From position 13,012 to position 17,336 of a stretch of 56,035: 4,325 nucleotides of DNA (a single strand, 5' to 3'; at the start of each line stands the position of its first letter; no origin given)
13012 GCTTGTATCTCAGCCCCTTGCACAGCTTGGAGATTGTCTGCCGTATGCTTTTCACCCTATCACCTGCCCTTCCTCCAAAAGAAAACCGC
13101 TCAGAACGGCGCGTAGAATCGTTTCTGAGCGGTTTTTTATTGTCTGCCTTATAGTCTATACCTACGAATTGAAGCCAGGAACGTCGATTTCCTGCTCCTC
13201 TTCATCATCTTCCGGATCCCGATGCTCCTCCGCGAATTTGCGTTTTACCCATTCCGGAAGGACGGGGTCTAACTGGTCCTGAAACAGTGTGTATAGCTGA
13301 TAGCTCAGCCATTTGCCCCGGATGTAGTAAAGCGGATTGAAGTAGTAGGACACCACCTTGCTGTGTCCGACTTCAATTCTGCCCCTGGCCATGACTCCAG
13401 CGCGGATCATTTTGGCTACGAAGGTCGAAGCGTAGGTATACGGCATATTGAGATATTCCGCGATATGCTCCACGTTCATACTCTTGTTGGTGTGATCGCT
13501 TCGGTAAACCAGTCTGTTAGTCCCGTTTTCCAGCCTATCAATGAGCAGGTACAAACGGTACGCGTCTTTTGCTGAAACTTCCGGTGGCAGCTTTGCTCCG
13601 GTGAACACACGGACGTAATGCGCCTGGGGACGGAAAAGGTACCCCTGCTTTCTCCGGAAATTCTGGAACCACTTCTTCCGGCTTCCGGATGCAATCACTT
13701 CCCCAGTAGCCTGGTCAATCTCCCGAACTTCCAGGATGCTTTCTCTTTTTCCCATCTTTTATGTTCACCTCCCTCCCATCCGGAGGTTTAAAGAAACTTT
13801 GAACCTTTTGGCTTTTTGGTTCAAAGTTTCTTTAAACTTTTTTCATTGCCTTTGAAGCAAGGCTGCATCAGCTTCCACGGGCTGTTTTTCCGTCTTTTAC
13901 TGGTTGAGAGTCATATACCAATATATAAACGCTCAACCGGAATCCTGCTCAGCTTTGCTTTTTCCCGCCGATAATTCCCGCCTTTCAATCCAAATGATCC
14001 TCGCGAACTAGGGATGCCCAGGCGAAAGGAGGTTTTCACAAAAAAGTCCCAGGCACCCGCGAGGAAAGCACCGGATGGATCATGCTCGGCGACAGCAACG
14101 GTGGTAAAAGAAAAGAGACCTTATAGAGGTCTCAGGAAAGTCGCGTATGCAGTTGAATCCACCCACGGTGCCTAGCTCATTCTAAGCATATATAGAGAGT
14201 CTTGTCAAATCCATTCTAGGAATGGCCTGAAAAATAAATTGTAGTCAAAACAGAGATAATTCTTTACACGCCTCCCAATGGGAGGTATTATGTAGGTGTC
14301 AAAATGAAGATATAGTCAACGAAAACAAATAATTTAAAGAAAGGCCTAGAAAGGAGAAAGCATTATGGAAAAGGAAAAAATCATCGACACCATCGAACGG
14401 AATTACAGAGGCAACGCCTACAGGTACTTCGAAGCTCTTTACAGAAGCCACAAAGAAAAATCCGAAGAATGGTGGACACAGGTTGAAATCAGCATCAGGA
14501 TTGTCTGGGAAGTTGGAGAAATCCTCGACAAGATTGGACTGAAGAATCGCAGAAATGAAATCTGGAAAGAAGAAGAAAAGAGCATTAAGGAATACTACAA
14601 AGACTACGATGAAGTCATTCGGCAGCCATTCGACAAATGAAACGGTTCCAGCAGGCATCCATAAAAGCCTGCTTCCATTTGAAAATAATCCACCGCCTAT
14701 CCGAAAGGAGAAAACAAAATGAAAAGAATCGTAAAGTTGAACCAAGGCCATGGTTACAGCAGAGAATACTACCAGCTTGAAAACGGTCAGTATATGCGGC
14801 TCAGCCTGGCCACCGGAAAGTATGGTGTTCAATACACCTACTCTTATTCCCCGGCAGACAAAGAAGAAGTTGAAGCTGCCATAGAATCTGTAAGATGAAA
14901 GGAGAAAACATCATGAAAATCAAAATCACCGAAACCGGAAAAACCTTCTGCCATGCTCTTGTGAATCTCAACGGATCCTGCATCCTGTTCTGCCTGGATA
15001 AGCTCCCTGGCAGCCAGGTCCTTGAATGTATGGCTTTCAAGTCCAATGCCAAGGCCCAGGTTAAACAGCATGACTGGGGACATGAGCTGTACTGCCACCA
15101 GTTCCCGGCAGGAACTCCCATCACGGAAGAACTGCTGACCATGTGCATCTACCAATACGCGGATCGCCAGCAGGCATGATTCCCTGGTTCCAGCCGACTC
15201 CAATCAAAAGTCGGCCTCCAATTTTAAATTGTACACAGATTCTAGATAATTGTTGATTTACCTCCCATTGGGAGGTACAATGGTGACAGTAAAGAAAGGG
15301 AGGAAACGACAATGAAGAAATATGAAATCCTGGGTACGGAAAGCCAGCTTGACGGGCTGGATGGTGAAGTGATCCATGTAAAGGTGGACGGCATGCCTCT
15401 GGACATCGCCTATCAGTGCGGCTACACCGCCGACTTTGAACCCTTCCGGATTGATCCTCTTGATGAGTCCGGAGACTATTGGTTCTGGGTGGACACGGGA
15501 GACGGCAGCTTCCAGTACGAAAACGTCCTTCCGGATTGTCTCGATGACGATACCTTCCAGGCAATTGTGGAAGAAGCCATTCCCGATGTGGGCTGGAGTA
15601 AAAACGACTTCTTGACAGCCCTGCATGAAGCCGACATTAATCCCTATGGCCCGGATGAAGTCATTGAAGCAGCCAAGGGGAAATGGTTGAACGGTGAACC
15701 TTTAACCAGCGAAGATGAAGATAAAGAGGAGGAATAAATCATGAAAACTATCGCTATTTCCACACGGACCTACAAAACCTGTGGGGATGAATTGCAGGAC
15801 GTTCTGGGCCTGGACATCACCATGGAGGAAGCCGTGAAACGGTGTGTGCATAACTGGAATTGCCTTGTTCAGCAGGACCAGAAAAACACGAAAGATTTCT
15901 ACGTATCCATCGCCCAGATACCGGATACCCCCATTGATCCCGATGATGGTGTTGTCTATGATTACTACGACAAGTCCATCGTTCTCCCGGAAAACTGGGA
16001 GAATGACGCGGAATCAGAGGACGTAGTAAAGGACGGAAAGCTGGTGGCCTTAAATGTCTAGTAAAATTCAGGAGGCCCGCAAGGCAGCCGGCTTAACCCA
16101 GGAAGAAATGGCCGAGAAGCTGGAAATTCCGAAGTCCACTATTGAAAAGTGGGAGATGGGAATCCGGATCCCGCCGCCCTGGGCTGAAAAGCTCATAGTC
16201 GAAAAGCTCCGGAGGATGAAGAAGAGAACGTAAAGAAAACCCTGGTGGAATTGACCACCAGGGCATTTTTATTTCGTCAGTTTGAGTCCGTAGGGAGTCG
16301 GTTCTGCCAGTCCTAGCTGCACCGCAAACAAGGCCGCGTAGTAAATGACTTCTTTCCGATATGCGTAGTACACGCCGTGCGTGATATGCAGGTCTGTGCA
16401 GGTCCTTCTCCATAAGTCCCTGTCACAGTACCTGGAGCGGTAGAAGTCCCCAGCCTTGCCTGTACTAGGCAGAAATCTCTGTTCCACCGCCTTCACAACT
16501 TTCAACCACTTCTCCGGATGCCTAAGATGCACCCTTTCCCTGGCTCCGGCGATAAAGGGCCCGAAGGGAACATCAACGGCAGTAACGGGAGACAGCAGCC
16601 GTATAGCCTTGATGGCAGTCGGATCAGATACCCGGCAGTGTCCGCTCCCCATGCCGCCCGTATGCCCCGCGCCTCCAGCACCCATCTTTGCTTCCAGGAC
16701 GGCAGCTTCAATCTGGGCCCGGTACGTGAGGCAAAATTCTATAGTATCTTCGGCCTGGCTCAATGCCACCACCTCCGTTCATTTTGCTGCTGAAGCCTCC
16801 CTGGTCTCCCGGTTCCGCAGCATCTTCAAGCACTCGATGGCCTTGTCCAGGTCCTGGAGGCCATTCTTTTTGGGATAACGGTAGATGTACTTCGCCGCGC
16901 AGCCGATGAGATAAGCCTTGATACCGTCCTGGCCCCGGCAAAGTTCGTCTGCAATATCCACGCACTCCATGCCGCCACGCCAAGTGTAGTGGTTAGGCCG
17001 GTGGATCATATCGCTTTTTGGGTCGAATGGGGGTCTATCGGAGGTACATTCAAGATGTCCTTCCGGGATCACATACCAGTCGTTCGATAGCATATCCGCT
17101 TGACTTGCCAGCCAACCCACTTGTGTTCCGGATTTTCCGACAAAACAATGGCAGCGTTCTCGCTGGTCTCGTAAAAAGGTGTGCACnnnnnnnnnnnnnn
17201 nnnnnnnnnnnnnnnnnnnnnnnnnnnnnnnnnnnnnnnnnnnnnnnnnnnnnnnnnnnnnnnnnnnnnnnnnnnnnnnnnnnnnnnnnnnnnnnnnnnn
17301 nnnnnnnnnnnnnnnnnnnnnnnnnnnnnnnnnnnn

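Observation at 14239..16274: Plus-strand island of six small genes driven by two copies of a conserved promoter-hairpin module (TTGTAS-N10-GATAAT-N10-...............)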

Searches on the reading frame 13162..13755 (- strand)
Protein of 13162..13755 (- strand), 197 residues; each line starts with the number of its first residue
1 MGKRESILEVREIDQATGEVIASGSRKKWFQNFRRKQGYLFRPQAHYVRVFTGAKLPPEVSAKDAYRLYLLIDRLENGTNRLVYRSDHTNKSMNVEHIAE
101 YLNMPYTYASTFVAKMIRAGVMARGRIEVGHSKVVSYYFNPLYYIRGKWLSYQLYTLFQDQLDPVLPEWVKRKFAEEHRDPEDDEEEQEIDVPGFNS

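Call 9: search_protein_families(library=pfam, proteins=[window:13162-13755:-], max_evalue=0.1)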
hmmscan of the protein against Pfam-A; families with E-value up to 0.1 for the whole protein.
window:13162-13755:- (197 aa): 3 families
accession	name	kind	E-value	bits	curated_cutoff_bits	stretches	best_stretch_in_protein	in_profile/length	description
PF13545.12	HTH_Crp_2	-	0.034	14.5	27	1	88-129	18-61/70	Crp-like helix-turn-helix domain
PF01399.33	PCI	-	0.066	13.9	22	0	89-134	36-80/84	PCI domain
PF02082.26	Rrf2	-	0.082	13.5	30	0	77-121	7-52/132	Iron-dependent Transcriptional regulator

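Call 10: search_protein_families(library=phrogs, proteins=[window:13162-13755:-], max_evalue=0.01)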
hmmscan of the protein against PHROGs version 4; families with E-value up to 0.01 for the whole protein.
window:13162-13755:- (197 aa): 1 family
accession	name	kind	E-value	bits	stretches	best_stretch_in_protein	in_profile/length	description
phrog_31110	-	unknown function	2.1e-10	41.7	1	29-174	21-159/170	-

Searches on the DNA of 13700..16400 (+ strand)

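Call 6: search_dna_similar(query=window:13800-16400:+, collection=phages, mode=distant, max_rows=20)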
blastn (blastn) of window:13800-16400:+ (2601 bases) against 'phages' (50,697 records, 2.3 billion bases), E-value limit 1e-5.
No match.

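Call 37: search_rna_families(source=window, start=13700, end=16400, threshold=evalue, max_evalue=1)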
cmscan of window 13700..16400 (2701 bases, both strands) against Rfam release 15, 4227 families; matches with E-value up to 1: 1.
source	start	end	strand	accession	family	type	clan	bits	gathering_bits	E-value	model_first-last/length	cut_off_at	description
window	13777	13843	+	RF00697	mir-186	Gene; miRNA;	-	21.9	70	0.57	1-82/82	no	mir-186 microRNA precursor family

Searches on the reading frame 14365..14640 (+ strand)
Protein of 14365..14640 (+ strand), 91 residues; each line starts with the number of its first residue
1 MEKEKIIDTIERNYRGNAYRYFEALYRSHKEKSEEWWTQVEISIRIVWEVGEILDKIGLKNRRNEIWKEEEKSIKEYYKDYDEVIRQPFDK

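Call 9: search_protein_families(library=pfam, proteins=[window:14365-14640:+], max_evalue=0.1)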
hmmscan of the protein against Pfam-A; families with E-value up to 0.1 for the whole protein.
window:14365-14640:+ (91 aa): 1 family
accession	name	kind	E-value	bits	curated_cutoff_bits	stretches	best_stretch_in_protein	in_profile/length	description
PF05698.19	Trigger_C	-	0.027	14.9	22.7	1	15-86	65-136/162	Bacterial trigger factor protein (TF) C-terminus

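Call 10: search_protein_families(library=phrogs, proteins=[window:14365-14640:+], max_evalue=0.01)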
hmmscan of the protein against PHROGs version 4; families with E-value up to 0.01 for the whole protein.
window:14365-14640:+ (91 aa): 0 families

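Call 78: search_protein_families(library=ncbifam, proteins=[window:14365-14637:+], max_evalue=0.01)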
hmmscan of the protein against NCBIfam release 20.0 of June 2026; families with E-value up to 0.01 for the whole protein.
window:14365-14637:+ (91 aa): 0 families

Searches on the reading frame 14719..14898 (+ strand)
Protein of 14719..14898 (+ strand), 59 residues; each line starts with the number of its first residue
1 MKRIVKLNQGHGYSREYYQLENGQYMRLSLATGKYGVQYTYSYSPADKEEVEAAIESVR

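Call 9: search_protein_families(library=pfam, proteins=[window:14719-14898:+], max_evalue=0.1)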
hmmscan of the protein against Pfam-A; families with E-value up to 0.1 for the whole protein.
window:14719-14898:+ (59 aa): 0 families

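Call 10: search_protein_families(library=phrogs, proteins=[window:14719-14898:+], max_evalue=0.01)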
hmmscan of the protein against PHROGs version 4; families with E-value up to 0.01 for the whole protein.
window:14719-14898:+ (59 aa): 0 families

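Call 78: search_protein_families(library=ncbifam, proteins=[window:14719-14895:+], max_evalue=0.01)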
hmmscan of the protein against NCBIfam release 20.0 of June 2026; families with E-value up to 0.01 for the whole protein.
window:14719-14895:+ (59 aa): 0 families

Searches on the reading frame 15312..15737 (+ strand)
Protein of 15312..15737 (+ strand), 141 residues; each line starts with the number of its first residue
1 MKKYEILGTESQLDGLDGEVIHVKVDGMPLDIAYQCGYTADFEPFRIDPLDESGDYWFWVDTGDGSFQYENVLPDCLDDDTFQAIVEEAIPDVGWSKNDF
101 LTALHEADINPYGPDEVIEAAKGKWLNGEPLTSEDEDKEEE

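Call 9: search_protein_families(library=pfam, proteins=[window:15312-15737:+], max_evalue=0.1)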
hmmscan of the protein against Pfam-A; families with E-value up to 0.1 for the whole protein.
window:15312-15737:+ (141 aa): 0 families

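Call 10: search_protein_families(library=phrogs, proteins=[window:15312-15737:+], max_evalue=0.01)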
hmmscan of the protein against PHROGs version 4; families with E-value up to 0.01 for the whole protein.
window:15312-15737:+ (141 aa): 0 families

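Call 36: search_solved_structures(query=window:15312-15734:+, max_evalue=1)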
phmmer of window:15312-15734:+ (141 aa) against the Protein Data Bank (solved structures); distinct sequences matched with E-value up to 1: 2.
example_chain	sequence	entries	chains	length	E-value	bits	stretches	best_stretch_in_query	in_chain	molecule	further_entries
2q7a_A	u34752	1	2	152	0.7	13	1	44-70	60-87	Cell surface heme-binding protein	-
9yut_A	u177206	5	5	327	0.74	13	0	49-116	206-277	TauD/TfdA-like domain-containing protein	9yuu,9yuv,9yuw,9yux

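Call 55: find_homologous_proteins(query=window:15312-15734:+, max_evalue=0.001)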
Query window:15312-15734:+ (141 aa): 1 proteins with E <= 0.001 among 25 candidates.
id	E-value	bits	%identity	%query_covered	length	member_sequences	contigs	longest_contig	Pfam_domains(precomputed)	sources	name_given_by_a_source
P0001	1.6e-91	322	100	100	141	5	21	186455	-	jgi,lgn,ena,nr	jgi:hypothetical protein|nr:MAG TPA: hypothetical protein [Caudoviricetes sp.]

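Call 70: predict_structure(protein=window:15312-15734:+)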
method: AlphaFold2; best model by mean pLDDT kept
length: 141 residues; sequences in the alignment: 1
mean_pLDDT: 50.5   pTM: 0.38
mean pLDDT of the five models: 50.5, 44.8, 40.8, 40.6, 40.0
residues with pLDDT >= 90: 0; 70-90: 25; 50-70: 37; < 50: 79
segments of 3 or more residues with pLDDT < 50: 1-5, 11-18, 27-77, 88-95
pLDDT, mean of each block of 10 residues (from residue 1): 49 45 49 39 34 34 31 41 50 49 71 69 78 71 39
secondary structure, 60 per line:
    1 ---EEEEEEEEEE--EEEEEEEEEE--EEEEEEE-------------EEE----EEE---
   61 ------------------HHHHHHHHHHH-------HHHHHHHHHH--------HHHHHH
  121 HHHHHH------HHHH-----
elements in order: E4-13 E16-25 E28-34 E48-50 E55-57 H79-89 H97-106 H115-126 H133-136

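Call 78: search_protein_families(library=ncbifam, proteins=[window:15312-15734:+], max_evalue=0.01)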
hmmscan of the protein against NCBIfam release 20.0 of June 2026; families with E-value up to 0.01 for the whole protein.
window:15312-15734:+ (141 aa): 0 families

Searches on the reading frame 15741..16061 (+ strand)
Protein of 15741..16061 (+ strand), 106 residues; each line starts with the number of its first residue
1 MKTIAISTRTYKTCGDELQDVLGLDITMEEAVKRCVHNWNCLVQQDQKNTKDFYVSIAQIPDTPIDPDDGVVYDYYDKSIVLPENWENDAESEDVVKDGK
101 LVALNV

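Call 9: search_protein_families(library=pfam, proteins=[window:15741-16061:+], max_evalue=0.1)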
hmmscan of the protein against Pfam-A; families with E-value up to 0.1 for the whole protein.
window:15741-16061:+ (106 aa): 0 families

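Call 10: search_protein_families(library=phrogs, proteins=[window:15741-16061:+], max_evalue=0.01)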
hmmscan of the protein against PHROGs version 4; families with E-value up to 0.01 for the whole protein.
window:15741-16061:+ (106 aa): 0 families

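Call 35: search_solved_structures(query=window:15741-16058:+, max_evalue=1)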
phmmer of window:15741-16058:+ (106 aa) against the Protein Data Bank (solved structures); distinct sequences matched with E-value up to 1: 0.

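Call 58: find_homologous_proteins(query=window:15741-16058:+, max_evalue=0.001)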
Query window:15741-16058:+ (106 aa): 5 proteins with E <= 0.001 among 5 candidates.
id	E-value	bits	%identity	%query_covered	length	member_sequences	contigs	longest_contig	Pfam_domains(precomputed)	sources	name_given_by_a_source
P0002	1.7e-65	236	100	100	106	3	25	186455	-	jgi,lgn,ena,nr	jgi:hypothetical protein|nr:MAG TPA: hypothetical protein [Caudoviricetes sp.]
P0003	2.4e-22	97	55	95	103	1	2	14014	-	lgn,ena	-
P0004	1.1e-21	95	53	96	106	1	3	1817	-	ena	-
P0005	2.9e-21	93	53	96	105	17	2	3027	-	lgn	-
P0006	1.4e-16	78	47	96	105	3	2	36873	-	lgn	-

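Call 59: find_encoding_contigs(protein=P0006, flank=4000, max_places=3)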
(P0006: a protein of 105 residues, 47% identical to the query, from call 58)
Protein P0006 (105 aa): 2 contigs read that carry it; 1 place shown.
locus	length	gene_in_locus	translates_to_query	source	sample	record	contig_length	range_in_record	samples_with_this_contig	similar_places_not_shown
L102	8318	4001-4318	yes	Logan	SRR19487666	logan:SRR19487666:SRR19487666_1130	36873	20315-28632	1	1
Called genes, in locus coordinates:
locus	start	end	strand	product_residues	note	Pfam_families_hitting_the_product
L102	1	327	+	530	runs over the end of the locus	PF21939:Gp10_C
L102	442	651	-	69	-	-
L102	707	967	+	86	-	-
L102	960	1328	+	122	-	-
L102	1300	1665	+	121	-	-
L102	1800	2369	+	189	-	-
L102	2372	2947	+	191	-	PF24027:DUF7338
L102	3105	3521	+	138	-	-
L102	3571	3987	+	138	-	-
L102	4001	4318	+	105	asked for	-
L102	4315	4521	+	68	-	PF13560:HTH_31, PF01381:HTH_3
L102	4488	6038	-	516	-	PF00239:Resolvase, PF07508:Recombinase, PF13408:Zn_ribbon_recom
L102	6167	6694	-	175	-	-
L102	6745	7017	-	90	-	-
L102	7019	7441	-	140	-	PF24250:HVO_2718 (weak), PF13560:HTH_31, PF01381:HTH_3, PF12844:HTH_19, PF13443:HTH_26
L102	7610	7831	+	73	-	-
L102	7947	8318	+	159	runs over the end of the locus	PF12844:HTH_19 (faint), PF13560:HTH_31 (faint), PF01381:HTH_3 (weak)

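Call 60: find_encoding_contigs(protein=P0003, flank=4000, max_places=3)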
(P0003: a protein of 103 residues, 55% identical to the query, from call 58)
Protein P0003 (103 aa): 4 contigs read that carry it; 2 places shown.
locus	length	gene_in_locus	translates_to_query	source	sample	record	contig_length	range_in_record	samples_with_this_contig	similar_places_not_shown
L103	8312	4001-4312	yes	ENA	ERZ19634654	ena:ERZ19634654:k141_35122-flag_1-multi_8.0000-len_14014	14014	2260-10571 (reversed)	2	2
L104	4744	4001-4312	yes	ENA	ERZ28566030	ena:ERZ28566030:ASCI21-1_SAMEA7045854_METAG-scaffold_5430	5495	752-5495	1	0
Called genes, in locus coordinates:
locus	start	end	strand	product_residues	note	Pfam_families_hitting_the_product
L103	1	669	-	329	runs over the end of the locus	PF00589:Phage_integrase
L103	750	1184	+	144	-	-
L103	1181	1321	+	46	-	-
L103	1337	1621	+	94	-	-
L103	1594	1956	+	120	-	-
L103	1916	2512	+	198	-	PF01510:Amidase_2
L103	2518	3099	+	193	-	-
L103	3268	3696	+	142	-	-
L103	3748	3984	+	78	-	-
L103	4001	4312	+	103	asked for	-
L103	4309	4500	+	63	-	PF13560:HTH_31 (weak), PF01381:HTH_3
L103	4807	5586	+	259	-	PF01966:HD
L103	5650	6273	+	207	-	PF04607:RelA_SpoT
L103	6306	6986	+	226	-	PF00072:Response_reg, PF00486:Trans_reg_C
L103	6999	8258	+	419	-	PF00512:HisKA, PF02518:HATPase_c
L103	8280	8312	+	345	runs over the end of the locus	PF01408:GFO_IDH_MocA, PF22725:GFO_IDH_MocA_C3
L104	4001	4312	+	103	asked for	-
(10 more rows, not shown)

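Call 69: predict_structure(alignment_id=A2)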
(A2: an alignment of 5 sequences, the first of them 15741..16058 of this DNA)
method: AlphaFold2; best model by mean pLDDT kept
length: 106 residues; sequences in the alignment: 5
mean_pLDDT: 90.4   pTM: 0.82
mean pLDDT of the five models: 90.4, 89.7, 87.8, 86.6, 71.8
residues with pLDDT >= 90: 75; 70-90: 27; 50-70: 2; < 50: 2
segments of 3 or more residues with pLDDT < 50: none
pLDDT, mean of each block of 10 residues (from residue 1): 94 84 96 94 90 95 88 91 91 93 71
secondary structure, 60 per line:
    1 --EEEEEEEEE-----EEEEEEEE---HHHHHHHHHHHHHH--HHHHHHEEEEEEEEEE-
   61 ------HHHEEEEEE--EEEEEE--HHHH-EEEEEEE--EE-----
elements in order: E3-11 E17-24 H28-41 H44-49 E50-59 E70-75 E78-83 H86-89 E91-97

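Call 74: fold_search(model_id=the predicted structure, library=pdb)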
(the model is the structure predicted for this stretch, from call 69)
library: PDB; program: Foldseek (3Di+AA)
matches with E <= 10: 308; with E <= 0.001: 0
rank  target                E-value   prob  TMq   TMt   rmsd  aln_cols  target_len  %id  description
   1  6anz                  1.6e-01  0.21  0.31  0.25  11.8       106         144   15  Crystal structure of a hypothetical protein from Neisseria gonorrhoeae (released 2017-08-30)
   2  7m0q_B                3.0e-01  0.57  0.37  0.40   3.9        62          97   11  Crystal structure of deep network hallucinated protein 0738_mod (released 2021-12-29)
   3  2qsd_E                3.6e-01  0.13  0.29  0.23  13.1       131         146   11  Crystal structure of a protein Il1583 from Idiomarina loihiensis (released 2007-08-14)
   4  6hrr_A                4.1e-01  0.07  0.26  0.18  17.0       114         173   14  Structure of the TRPML2 ELD at pH 6.5 (released 2019-06-19)
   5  2mbl_MODEL_1_A        4.9e-01  0.28  0.33  0.30   4.7        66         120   17  Solution NMR Structure of De novo designed Top7 Fold Protein Top7m13, Northeast Structural Genomics Consortium (released 2013-11-13)
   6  2qsd_F                5.5e-01  0.15  0.34  0.27  13.4       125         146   14  Crystal structure of a protein Il1583 from Idiomarina loihiensis (released 2007-08-14)
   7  4a5y_C                5.5e-01  0.07  0.22  0.10  12.3       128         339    8  Intermediate state of human kinesin Eg5 in complex with Ispinesib (released 2012-11-07)
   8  2qsd_A                6.3e-01  0.13  0.33  0.26  13.2       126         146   13  Crystal structure of a protein Il1583 from Idiomarina loihiensis (released 2007-08-14)
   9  2qsd_B                9.6e-01  0.09  0.29  0.24  13.6       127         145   12  Crystal structure of a protein Il1583 from Idiomarina loihiensis (released 2007-08-14)
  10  1qys                  1.0e+00  0.25  0.31  0.35   4.0        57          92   14  Crystal structure of Top7: A computationally designed protein with a novel fold (released 2003-11-25)
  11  4ap0_A                1.0e+00  0.07  0.21  0.10   8.7        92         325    9  The mitotic kinesin Eg5 in complex with Mg-ADP and ispinesib (released 2012-09-26)
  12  6hky_B                1.1e+00  0.07  0.21  0.10   9.2        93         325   11  Eg5-inhibitor complex (released 2019-09-25)
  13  6zd0_A                1.1e+00  0.03  0.17  0.07   9.4       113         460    7  Disulfide-locked early prepore intermedilysin-CD59 (released 2020-11-18)
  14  1yrs_A                1.2e+00  0.04  0.21  0.11  10.9       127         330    8  Crystal structure of KSP in complex with inhibitor 1 (released 2005-04-12)
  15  6hkx_B                1.5e+00  0.04  0.21  0.11  12.5       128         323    8  Eg5-inhibitor complex (released 2019-09-25)
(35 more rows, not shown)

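Call 78: search_protein_families(library=ncbifam, proteins=[window:15741-16058:+], max_evalue=0.01)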
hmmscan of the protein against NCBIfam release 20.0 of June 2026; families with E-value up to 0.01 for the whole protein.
window:15741-16058:+ (106 aa): 0 families

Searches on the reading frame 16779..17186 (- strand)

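Call 9: search_protein_families(library=pfam, proteins=[window:16779-17186:-], max_evalue=0.1)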
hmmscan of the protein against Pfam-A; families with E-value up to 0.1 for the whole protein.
window:16779-17186:- (135 aa): 2 families
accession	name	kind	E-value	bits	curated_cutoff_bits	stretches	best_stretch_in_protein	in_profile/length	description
PF11753.13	DUF3310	-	6.5e-11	42.6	24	1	62-116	2-55/60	Protein of unknwon function (DUF3310)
PF11195.14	Tad2-like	-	3.1e-06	28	25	1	13-40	46-73/73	Thoeris anti-defense 2-like domain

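Call 10: search_protein_families(library=phrogs, proteins=[window:16779-17186:-], max_evalue=0.01)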
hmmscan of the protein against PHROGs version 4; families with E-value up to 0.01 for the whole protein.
window:16779-17186:- (135 aa): 17 families
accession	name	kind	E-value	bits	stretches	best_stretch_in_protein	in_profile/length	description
phrog_1689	-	other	6.7e-20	73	1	55-123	161-230/243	nucleotide kinase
phrog_236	-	other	3.4e-19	70.7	1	56-129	236-307/431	nucleotide kinase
phrog_4897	-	other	2.8e-12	48.1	1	54-123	108-176/186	kinase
phrog_11324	-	other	3.6e-10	41.5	1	57-125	7-69/139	nucleotide kinase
phrog_23238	-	unknown function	3.7e-09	37.6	1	59-126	126-192/196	-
phrog_1048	-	unknown function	1.4e-08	36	1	12-44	165-198/211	-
phrog_4943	-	unknown function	4.8e-08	34.6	1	56-123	86-155/166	-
phrog_2585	-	other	2.3e-07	32.4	1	46-116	82-152/175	nucleotide kinase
phrog_4824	-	unknown function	4.9e-06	27.6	1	62-124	7-60/128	-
phrog_5839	-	unknown function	1e-05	26.5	1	60-123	7-63/128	-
phrog_2781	-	unknown function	1.4e-05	26.3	1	55-129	171-246/253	-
phrog_4472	-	other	1.4e-05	26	1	59-132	12-82/100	nucleotide kinase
phrog_10602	-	other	2.4e-05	25.4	1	56-123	94-159/168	nucleotide kinase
phrog_872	-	unknown function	0.00015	22.8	1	15-40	146-171/172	-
phrog_2387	-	other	0.00035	21.8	1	59-129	3-66/147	nucleotide kinase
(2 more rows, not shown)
